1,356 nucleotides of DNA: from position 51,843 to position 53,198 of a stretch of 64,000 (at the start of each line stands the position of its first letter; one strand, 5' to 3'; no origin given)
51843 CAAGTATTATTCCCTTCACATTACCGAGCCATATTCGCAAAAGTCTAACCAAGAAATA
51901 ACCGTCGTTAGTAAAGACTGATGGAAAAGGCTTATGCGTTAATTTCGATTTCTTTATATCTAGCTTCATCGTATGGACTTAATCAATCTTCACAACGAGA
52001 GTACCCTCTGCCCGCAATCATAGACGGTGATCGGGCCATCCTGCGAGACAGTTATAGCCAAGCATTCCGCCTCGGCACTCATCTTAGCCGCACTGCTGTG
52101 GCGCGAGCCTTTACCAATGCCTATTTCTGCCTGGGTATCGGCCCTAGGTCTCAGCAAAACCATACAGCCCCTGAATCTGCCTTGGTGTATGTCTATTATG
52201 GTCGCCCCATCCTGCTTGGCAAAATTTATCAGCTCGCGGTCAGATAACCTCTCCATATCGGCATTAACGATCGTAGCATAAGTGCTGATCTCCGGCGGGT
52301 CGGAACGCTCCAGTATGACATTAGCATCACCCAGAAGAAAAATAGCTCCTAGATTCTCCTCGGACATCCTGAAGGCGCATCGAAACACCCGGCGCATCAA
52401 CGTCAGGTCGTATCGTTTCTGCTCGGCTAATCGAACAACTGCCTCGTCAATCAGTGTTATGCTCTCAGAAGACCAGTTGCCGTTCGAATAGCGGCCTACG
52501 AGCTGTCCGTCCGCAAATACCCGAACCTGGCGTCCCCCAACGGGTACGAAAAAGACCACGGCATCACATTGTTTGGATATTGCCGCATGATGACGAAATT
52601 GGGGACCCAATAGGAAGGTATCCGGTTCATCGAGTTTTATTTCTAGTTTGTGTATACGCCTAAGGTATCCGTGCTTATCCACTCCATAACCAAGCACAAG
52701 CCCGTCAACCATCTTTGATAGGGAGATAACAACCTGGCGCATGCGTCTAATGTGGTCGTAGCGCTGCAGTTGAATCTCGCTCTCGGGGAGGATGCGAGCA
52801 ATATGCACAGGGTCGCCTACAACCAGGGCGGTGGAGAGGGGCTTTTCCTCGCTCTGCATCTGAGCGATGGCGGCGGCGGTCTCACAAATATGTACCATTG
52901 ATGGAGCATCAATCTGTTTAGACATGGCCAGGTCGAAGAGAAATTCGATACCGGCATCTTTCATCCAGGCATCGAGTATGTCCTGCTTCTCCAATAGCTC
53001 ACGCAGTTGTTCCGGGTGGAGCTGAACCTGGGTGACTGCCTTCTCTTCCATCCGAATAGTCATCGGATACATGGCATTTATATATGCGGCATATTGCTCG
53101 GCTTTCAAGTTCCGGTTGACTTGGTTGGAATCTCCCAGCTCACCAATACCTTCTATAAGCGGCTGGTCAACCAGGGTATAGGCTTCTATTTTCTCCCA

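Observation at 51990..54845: One 951-aa protein fuses an acyl-CoA-synthetase-like domain to two tandem diadenylate-cyclase-like domains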

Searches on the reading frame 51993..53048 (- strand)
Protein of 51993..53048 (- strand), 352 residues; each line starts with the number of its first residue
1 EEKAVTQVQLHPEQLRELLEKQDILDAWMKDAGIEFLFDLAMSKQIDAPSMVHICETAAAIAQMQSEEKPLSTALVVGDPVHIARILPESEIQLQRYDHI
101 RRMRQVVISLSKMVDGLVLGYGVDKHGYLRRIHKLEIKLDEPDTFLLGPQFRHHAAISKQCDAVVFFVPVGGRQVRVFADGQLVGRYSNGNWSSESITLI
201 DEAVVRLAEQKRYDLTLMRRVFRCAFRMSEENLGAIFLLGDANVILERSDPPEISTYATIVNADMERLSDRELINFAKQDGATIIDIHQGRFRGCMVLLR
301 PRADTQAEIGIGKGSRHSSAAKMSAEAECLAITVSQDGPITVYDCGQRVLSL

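Call 14: search_protein_families(library=pfam, proteins=[window:51993-53048:-], max_evalue=10)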
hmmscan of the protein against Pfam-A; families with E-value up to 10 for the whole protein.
window:51993-53048:- (352 aa): 2 families
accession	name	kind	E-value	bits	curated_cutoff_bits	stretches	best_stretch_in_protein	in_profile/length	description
PF02457.21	DAC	-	6.9e-16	58.3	27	2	226-346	5-117/119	DisA bacterial checkpoint controller nucleotide-binding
PF02390.23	Methyltransf_4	-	0.26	11.2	24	1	306-338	5-37/173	Putative methyltransferase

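Call 15: search_protein_families(library=ncbifam, proteins=[window:51993-53048:-], max_evalue=10)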
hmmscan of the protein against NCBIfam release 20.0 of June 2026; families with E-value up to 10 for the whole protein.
window:51993-53048:- (352 aa): 5 families
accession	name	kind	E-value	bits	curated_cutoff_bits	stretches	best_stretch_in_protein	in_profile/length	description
NF041371.1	Diadnylcyc_Halo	equivalog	3.4e-09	36.4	430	1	211-351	120-264/270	diadenylate cyclase DacZ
NF010009.0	PRK13482.1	equivalog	1.6e-05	24.2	201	1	268-348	60-138/357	DNA integrity scanning diadenylate cyclase DisA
TIGR00159.1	TIGR00159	equivalog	0.0085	15.4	188.8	1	279-342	168-227/254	diadenylate cyclase CdaA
NF006605.0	PRK09162.1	equivalog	0.019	14.4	181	1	113-134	155-176/183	hypoxanthine-guanine phosphoribosyltransferase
NF038327.1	c-di-AMP_CdaM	exception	0.062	12.8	225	1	151-182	142-173/196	diadenylate cyclase CdaM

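Call 22: search_solved_structures(query=window:51993-53048:-, max_evalue=10, show_alignments=4)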
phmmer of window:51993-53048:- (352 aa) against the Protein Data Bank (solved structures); distinct sequences matched with E-value up to 10: 0.

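Call 27: search_protein_representatives(protein=window:51993-53048:-)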
Query: 352 residues. Proteins with E-value up to 0.001 (for the whole library): 255; up to 1e-10: 138; up to 1e-30: 34. The best 150 are listed.
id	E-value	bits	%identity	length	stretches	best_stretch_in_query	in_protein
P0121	1.8e-215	730.8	93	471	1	1-351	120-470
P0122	5.1e-167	571.6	74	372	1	2-352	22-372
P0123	5.2e-167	571.6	80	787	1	34-352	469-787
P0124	2.7e-157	539.6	68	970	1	2-352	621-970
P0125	8.4e-156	534.7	68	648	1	1-352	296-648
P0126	5.6e-135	466.3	63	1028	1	2-352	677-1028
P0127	6.1e-124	430.0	58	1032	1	3-352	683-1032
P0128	4.5e-89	315.4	68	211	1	142-352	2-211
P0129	2.9e-62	227.3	64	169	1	183-352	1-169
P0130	1.2e-54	202.3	36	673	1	33-350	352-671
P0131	5.8e-54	200.0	76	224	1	5-130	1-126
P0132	1.5e-53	198.6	37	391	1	32-350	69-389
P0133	1.7e-48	182.0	33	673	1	24-349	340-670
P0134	3.6e-48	181.0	38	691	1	30-348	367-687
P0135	4.2e-48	180.7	64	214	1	2-133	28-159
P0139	5.5e-44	167.2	34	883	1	37-350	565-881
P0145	1.5e-39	152.7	33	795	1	33-349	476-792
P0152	2.4e-31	125.7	28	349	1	42-351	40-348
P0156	1.1e-27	113.7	34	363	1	41-350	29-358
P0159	6.7e-26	107.8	29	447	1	43-350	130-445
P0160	7.5e-26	107.6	29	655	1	37-350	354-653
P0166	2.5e-24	102.6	31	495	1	62-349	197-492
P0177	9.5e-21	90.8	26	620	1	43-351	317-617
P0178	1.0e-20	90.7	30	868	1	90-350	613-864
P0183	5.0e-20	88.5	24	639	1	35-348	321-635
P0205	2.2e-16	76.5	23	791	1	34-350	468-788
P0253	2.8e-11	59.7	27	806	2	170-350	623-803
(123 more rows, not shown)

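Call 28: search_protein_families(library=pfam, proteins=[P0130, P0133, P0139, P0145, P0152, P0156, P0160, P0177, P0178, P0205], max_evalue=0.01)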
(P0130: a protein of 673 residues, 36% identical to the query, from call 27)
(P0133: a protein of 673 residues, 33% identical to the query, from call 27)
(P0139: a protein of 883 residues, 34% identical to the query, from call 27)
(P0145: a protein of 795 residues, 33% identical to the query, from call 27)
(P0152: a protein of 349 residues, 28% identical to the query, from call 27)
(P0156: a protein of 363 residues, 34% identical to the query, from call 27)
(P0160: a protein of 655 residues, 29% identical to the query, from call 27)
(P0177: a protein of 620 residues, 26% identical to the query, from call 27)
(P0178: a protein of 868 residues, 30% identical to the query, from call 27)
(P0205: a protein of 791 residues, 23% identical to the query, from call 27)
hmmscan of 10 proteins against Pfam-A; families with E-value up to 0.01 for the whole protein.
P0130 (673 aa): 2 families
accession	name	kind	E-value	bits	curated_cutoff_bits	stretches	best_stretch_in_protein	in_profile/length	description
PF02457.21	DAC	-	2.3e-12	47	27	1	545-668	3-118/119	DisA bacterial checkpoint controller nucleotide-binding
PF13490.11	zf-HC2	-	4.3e-06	27.2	22.2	1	41-64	11-34/35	Putative zinc-finger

P0133 (673 aa): 2 families
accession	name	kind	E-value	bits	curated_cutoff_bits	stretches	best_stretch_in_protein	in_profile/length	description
PF02457.21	DAC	-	3.1e-13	49.8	27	1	548-667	6-117/119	DisA bacterial checkpoint controller nucleotide-binding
PF05362.19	Lon_C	-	0.00019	21.5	21.1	1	217-311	106-200/205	Lon protease (S16) C-terminal proteolytic domain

P0139 (883 aa): 1 family
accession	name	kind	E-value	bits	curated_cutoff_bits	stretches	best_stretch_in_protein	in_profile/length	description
PF02457.21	DAC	-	3.7e-09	36.6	27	1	759-878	7-118/119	DisA bacterial checkpoint controller nucleotide-binding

P0145 (795 aa): 3 families
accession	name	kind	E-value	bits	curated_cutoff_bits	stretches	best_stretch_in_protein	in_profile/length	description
PF02457.21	DAC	-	3.7e-10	39.9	27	1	717-789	42-117/119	DisA bacterial checkpoint controller nucleotide-binding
PF13490.11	zf-HC2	-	1.4e-07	31.9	22.2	1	141-165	10-34/35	Putative zinc-finger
PF05362.19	Lon_C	-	0.0016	18.5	21.1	1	325-416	109-201/205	Lon protease (S16) C-terminal proteolytic domain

P0152 (349 aa): 1 family
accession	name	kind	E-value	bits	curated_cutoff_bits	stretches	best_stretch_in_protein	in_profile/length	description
PF02457.21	DAC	-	4.2e-15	55.8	27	1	225-344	6-118/119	DisA bacterial checkpoint controller nucleotide-binding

P0156 (363 aa): 1 family
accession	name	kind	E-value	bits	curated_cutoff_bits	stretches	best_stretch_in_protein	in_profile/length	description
PF02457.21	DAC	-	1.7e-10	41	27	1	278-354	38-117/119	DisA bacterial checkpoint controller nucleotide-binding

P0160 (655 aa): 2 families
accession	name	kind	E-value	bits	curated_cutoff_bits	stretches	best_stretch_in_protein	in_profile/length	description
PF05362.19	Lon_C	-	1.2e-07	32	21.1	1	221-313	108-201/205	Lon protease (S16) C-terminal proteolytic domain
PF13490.11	zf-HC2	-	0.00029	21.3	22.2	1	37-60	11-34/35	Putative zinc-finger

P0177 (620 aa): 2 families
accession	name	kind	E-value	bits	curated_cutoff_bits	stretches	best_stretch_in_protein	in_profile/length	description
PF24390.1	PRTase-CE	-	2.7e-35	122.9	27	1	16-248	2-252/253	PRTase-CE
PF02457.21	DAC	-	2.3e-14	53.5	27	1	496-613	7-118/119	DisA bacterial checkpoint controller nucleotide-binding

P0178 (868 aa): 36 families (the best 25 are shown)
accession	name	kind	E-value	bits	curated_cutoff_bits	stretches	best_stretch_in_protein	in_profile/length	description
PF00515.34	TPR_1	-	3.4e-69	226.5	27.8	6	399-431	2-34/34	Tetratricopeptide repeat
PF07719.23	TPR_2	-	1.4e-58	190.6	27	6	298-329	3-34/34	Tetratricopeptide repeat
PF13181.12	TPR_8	-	1e-52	172.2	25.7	6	399-430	2-33/34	Tetratricopeptide repeat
PF13414.12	TPR_11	-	7.7e-50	166.8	26.8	6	307-344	5-42/42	TPR repeat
PF24390.1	PRTase-CE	-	1.7e-45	156.3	27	1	28-268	1-253/253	PRTase-CE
PF13431.12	TPR_17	-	6.5e-44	145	24.4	5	318-350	1-33/34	Tetratricopeptide repeat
PF13424.12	TPR_12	-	1.2e-30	106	30.1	4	399-462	4-75/77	Tetratricopeptide repeat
PF13432.12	TPR_16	-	6.7e-28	97.2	32.7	2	334-395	1-62/65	Tetratricopeptide repeat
PF13428.12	TPR_14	-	1.3e-27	93.9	23.5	4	399-439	2-42/44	Tetratricopeptide repeat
PF14559.12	TPR_19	-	2.3e-26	92.4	25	3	409-464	2-57/68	Tetratricopeptide repeat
PF13176.12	TPR_7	-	5.4e-23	79.5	27.9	0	299-330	2-35/36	Tetratricopeptide repeat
PF13371.12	TPR_9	-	1.3e-19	70.5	35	2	305-362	4-61/73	Tetratricopeptide repeat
PF23914.1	TPR_CcmH_CycH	-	9.8e-19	68.2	42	1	297-392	51-149/158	Cytochrome c-type biogenesis protein H TPR domain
PF13374.12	TPR_10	-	1.4e-17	63.5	27.5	0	402-427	6-31/42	Tetratricopeptide repeat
PF13174.12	TPR_6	-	1.9e-17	63.1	26.3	1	332-361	2-31/33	Tetratricopeptide repeat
PF02457.21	DAC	-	7.9e-16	58.2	27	1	743-861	6-118/119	DisA bacterial checkpoint controller nucleotide-binding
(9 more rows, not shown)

P0205 (791 aa): 4 families
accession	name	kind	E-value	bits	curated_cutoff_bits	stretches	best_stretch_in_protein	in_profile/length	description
PF02457.21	DAC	-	2.5e-10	40.4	27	1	665-785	4-118/119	DisA bacterial checkpoint controller nucleotide-binding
PF00515.34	TPR_1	-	7.3e-07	29.2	27.8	1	171-199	1-29/34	Tetratricopeptide repeat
PF13424.12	TPR_12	-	1.2e-05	25.8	30.1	0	90-150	12-73/77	Tetratricopeptide repeat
PF07719.23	TPR_2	-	1.2e-05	25.5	27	1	171-200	1-30/34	Tetratricopeptide repeat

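Call 50: predict_structure(alignment_id=A2)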
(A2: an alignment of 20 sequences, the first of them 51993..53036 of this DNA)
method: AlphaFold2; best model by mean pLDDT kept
length: 348 residues; sequences in the alignment: 20
mean_pLDDT: 84.7   pTM: 0.81
mean pLDDT of the five models: 84.7, 83.3, 83.1, 82.1, 53.1
residues with pLDDT >= 90: 162; 70-90: 138; 50-70: 43; < 50: 5
segments of 3 or more residues with pLDDT < 50: 1-5
pLDDT, mean of each block of 10 residues (from residue 1): 55 68 71 92 93 89 67 94 84 89 80 82 92 80 84 95 85 93 86 86 92 92 86 94 76 69 91 89 91 89 75 90 94 84 88
secondary structure, 60 per line:
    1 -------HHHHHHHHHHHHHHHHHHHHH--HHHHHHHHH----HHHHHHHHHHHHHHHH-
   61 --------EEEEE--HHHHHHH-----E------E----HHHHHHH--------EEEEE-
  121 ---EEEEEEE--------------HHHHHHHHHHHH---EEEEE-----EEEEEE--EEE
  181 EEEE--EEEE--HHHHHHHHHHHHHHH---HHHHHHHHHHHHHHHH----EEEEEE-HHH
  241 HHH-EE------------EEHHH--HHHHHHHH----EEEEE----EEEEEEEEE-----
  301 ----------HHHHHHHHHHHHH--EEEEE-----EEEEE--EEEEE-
elements in order: H8-28 H31-39 H44-59 E69-73 H76-82 H100-106 E115-119 E124-130 H145-156 E160-164 E170-175 E178-184 E187-190 H193-207 H211-226 E231-236 H238-243 H266-273 E278-282 E287-295 H311-323 E326-330 E336-340 E343-347

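Call 55: fold_search(model_id=the predicted structure, library=pdb)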
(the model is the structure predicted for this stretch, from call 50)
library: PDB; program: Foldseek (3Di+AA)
matches with E <= 10: 197; with E <= 0.001: 71
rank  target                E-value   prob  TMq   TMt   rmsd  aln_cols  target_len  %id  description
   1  9y4s_F                1.3e-07  1.00  0.33  0.36   3.5       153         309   25  Crystal structure of DNA integrity scanning protein (DisA) from Mycobacterium tuberculosis in complex with cyclic di-A (released 2025-09-17)
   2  9y9y_A                1.6e-07  1.00  0.33  0.33   3.5       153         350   23  Crystal structure of DNA integrity scanning protein DisA from Mycobacterium tuberculosis in complex with cyclic di-AMP (released 2025-09-24)
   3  9y4s_A                1.8e-07  1.00  0.33  0.33   3.5       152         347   25  Crystal structure of DNA integrity scanning protein (DisA) from Mycobacterium tuberculosis in complex with cyclic di-A (released 2025-09-17)
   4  9y9y_D                1.9e-07  1.00  0.33  0.33   3.4       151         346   22  Crystal structure of DNA integrity scanning protein DisA from Mycobacterium tuberculosis in complex with cyclic di-AMP (released 2025-09-24)
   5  9y4s_E                2.2e-07  1.00  0.32  0.36   3.6       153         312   24  Crystal structure of DNA integrity scanning protein (DisA) from Mycobacterium tuberculosis in complex with cyclic di-A (released 2025-09-17)
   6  9y9y_C                2.4e-07  1.00  0.32  0.34   3.7       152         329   22  Crystal structure of DNA integrity scanning protein DisA from Mycobacterium tuberculosis in complex with cyclic di-AMP (released 2025-09-24)
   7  9y4s_H                2.7e-07  1.00  0.34  0.35   3.1       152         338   23  Crystal structure of DNA integrity scanning protein (DisA) from Mycobacterium tuberculosis in complex with cyclic di-A (released 2025-09-17)
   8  9y9y_H                2.7e-07  1.00  0.33  0.53   3.7       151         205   22  Crystal structure of DNA integrity scanning protein DisA from Mycobacterium tuberculosis in complex with cyclic di-AMP (released 2025-09-24)
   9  9y4s_D                2.9e-07  1.00  0.32  0.32   3.6       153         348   25  Crystal structure of DNA integrity scanning protein (DisA) from Mycobacterium tuberculosis in complex with cyclic di-A (released 2025-09-17)
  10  9y4s_B                5.3e-07  1.00  0.33  0.33   3.5       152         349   23  Crystal structure of DNA integrity scanning protein (DisA) from Mycobacterium tuberculosis in complex with cyclic di-A (released 2025-09-17)
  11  9y4s_G                5.3e-07  1.00  0.33  0.35   3.7       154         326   23  Crystal structure of DNA integrity scanning protein (DisA) from Mycobacterium tuberculosis in complex with cyclic di-A (released 2025-09-17)
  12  7y0d_A                9.5e-07  1.00  0.33  0.33   3.5       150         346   22  Cryo-EM structure of the Mycobacterium smegmatis DNA integrity scanning protein (MsDisA). (released 2023-02-08)
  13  4yxm_A                9.5e-07  1.00  0.33  0.32   4.3       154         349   16  Structure of Thermotoga maritima DisA D75N mutant with reaction product c-di-AMP (released 2015-06-03)
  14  3c1y_A                2.2e-06  1.00  0.30  0.30   3.2       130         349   20  Structure of bacterial DNA damage sensor protein with co-purified and co-crystallized ligand (released 2008-05-06)
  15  8c4p_A                1.4e-05  1.00  0.30  0.57   3.3       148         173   22  CdaA-compound 7 complex (released 2023-06-07)
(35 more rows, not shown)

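Call 70: search_protein_families(library=pfam, proteins=[P0121, P0122, P0123, P0125, P0126, P0132, P0159, P0166, P0183, P0253], max_evalue=0.001)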
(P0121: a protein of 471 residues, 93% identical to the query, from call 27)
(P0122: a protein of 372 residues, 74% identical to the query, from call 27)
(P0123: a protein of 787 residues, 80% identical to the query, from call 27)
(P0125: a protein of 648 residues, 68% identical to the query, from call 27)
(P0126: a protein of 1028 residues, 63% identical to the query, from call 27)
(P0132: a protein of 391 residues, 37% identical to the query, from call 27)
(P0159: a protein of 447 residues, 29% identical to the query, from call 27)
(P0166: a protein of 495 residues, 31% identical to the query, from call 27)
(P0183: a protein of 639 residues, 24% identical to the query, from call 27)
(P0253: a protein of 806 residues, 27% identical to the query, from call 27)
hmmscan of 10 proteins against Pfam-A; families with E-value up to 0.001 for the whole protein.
P0121 (471 aa): 2 families
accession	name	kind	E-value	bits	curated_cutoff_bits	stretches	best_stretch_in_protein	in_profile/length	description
PF02457.21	DAC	-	3.1e-16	59.5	27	1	345-466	5-118/119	DisA bacterial checkpoint controller nucleotide-binding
PF23562.2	AMP-binding_C_3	-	3.6e-08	34.2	20.8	1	3-113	25-120/124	AMP-binding enzyme C-terminal domain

P0122 (372 aa): 1 family
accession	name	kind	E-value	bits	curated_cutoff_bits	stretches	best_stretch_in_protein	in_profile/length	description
PF02457.21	DAC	-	2.5e-16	59.8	27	1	247-367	5-118/119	DisA bacterial checkpoint controller nucleotide-binding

P0123 (787 aa): 11 families
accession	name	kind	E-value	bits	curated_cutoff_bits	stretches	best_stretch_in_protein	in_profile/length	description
PF00989.32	PAS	-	1.7e-21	76.8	22.6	1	353-458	1-107/113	PAS fold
PF08447.18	PAS_3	-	6.3e-21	74.9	25.6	1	376-458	2-86/89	PAS fold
PF08448.16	PAS_4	-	4.8e-17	62.6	23.1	1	359-468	1-110/110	PAS fold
PF01590.32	GAF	-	2.1e-15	57.8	22.4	1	195-336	2-133/133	GAF domain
PF13426.13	PAS_9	-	3e-15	56.8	27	1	370-465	8-103/103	PAS domain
PF02457.21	DAC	-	1.3e-14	54.2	27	1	661-782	5-118/119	DisA bacterial checkpoint controller nucleotide-binding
PF13188.13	PAS_8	-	2e-13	50.1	21.8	2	353-414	1-61/65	PAS domain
PF14598.12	PAS_11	-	8.8e-11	42.2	25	1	367-462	6-101/109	PAS domain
PF12860.13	PAS_7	-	1.5e-06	28.7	27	1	51-164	1-114/115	PAS fold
PF13185.12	GAF_2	-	8.8e-05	23.2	28.6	1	194-337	3-136/136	GAF domain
PF13492.12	GAF_3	-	0.00018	22.4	27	1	194-337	1-128/129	GAF domain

P0125 (648 aa): 3 families
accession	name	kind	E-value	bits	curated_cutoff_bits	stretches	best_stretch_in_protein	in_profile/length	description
PF02457.21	DAC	-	1.5e-16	60.5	27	1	523-643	5-118/119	DisA bacterial checkpoint controller nucleotide-binding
PF23562.2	AMP-binding_C_3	-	1.6e-14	54.8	20.8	1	134-185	3-55/124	AMP-binding enzyme C-terminal domain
PF00501.34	AMP-binding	-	1.2e-08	34.6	29.9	1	12-95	286-384/384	AMP-binding enzyme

P0126 (1028 aa): 3 families
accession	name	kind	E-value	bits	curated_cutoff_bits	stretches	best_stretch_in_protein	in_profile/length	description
PF00501.34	AMP-binding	-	6.4e-33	114.5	29.9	1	21-429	9-384/384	AMP-binding enzyme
PF02457.21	DAC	-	1.4e-17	63.8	27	1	901-1023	5-118/119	DisA bacterial checkpoint controller nucleotide-binding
PF23562.2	AMP-binding_C_3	-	7.5e-11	42.9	20.8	1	478-524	4-51/124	AMP-binding enzyme C-terminal domain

P0132 (391 aa): 1 family
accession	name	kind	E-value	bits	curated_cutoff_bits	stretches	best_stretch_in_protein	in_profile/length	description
PF02457.21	DAC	-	8.8e-12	45.1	27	1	306-385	36-117/119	DisA bacterial checkpoint controller nucleotide-binding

P0159 (447 aa): 2 families
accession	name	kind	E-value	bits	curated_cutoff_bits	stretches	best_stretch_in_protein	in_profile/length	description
PF02457.21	DAC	-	1.6e-07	31.4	27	1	321-442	6-118/119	DisA bacterial checkpoint controller nucleotide-binding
PF01022.26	HTH_5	-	1.4e-05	25.3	22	1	29-72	3-46/47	Bacterial regulatory protein, arsR family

P0166 (495 aa): 2 families
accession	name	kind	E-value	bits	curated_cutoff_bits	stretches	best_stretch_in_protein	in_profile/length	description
PF00571.33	CBS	-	2.2e-21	76.3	24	2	90-146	2-55/57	CBS domain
PF02457.21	DAC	-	1.9e-10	40.8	27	1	369-490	6-118/119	DisA bacterial checkpoint controller nucleotide-binding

P0183 (639 aa): 2 families
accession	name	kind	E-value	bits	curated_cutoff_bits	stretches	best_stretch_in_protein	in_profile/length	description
PF02457.21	DAC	-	3.1e-07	30.5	27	1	510-634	3-118/119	DisA bacterial checkpoint controller nucleotide-binding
PF05362.19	Lon_C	-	0.0003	20.8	21.1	1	193-280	90-181/205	Lon protease (S16) C-terminal proteolytic domain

P0253 (806 aa): 2 families
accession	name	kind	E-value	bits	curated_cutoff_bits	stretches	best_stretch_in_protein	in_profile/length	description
PF12770.12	CHAT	-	8.4e-18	65.2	24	1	126-378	18-262/289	CHAT domain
PF02457.21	DAC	-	1.8e-10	40.9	27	1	724-800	39-118/119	DisA bacterial checkpoint controller nucleotide-binding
